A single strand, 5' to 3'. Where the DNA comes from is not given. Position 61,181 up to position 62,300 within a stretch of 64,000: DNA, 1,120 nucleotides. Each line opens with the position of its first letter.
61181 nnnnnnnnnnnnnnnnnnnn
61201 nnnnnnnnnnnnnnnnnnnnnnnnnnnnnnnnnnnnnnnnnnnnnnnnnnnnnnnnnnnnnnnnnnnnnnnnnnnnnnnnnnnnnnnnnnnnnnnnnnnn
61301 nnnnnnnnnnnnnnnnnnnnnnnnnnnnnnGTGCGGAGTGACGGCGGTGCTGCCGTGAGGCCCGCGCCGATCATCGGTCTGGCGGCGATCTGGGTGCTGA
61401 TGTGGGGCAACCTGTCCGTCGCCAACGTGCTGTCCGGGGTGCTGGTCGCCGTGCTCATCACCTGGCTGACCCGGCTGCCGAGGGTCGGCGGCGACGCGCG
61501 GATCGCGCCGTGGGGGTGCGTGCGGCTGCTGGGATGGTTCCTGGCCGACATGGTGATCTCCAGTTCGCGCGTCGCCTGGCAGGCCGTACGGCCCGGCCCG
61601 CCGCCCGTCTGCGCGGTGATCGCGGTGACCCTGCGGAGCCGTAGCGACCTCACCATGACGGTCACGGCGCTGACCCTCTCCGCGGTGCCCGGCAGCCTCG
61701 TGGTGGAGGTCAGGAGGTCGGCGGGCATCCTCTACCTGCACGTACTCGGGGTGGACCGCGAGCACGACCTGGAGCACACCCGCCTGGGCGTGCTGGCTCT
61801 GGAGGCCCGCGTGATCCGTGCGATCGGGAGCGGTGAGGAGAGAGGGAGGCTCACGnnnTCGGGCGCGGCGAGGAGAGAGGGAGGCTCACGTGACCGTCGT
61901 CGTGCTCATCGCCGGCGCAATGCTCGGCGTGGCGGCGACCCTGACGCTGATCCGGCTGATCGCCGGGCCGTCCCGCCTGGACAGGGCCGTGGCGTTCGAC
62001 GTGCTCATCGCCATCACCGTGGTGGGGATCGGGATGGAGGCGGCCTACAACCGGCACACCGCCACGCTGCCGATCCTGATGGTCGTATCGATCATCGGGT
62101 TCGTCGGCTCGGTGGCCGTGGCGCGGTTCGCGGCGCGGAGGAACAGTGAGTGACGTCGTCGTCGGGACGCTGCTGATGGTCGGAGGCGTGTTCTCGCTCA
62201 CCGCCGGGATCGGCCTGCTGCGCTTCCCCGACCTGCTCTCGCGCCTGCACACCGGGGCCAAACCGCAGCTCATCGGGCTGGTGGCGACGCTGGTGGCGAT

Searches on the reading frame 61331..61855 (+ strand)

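Call 22: search_protein_families(library=pfam, proteins=[window:61331-61855:+], max_evalue=0.001)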
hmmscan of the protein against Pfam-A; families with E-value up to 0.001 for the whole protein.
window:61331-61855:+ (175 aa): 1 family
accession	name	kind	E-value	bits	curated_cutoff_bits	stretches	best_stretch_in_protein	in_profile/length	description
PF01899.21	MNHE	-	8.2e-33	113.7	27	1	15-163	2-144/145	Na+/H+ ion antiporter subunit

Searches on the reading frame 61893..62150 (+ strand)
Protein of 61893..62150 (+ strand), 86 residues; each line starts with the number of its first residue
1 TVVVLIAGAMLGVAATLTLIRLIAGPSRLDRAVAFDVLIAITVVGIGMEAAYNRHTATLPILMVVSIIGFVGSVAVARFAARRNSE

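Call 22: search_protein_families(library=pfam, proteins=[window:61893-62150:+], max_evalue=0.001)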
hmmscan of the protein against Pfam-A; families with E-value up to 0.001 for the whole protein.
window:61893-62150:+ (86 aa): 1 family
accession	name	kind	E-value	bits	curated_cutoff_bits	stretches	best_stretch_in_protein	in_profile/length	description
PF04066.18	MrpF_PhaF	-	2.3e-13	50.8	23.3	1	30-79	2-51/53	Multiple resistance and pH regulation protein F (MrpF / PhaF)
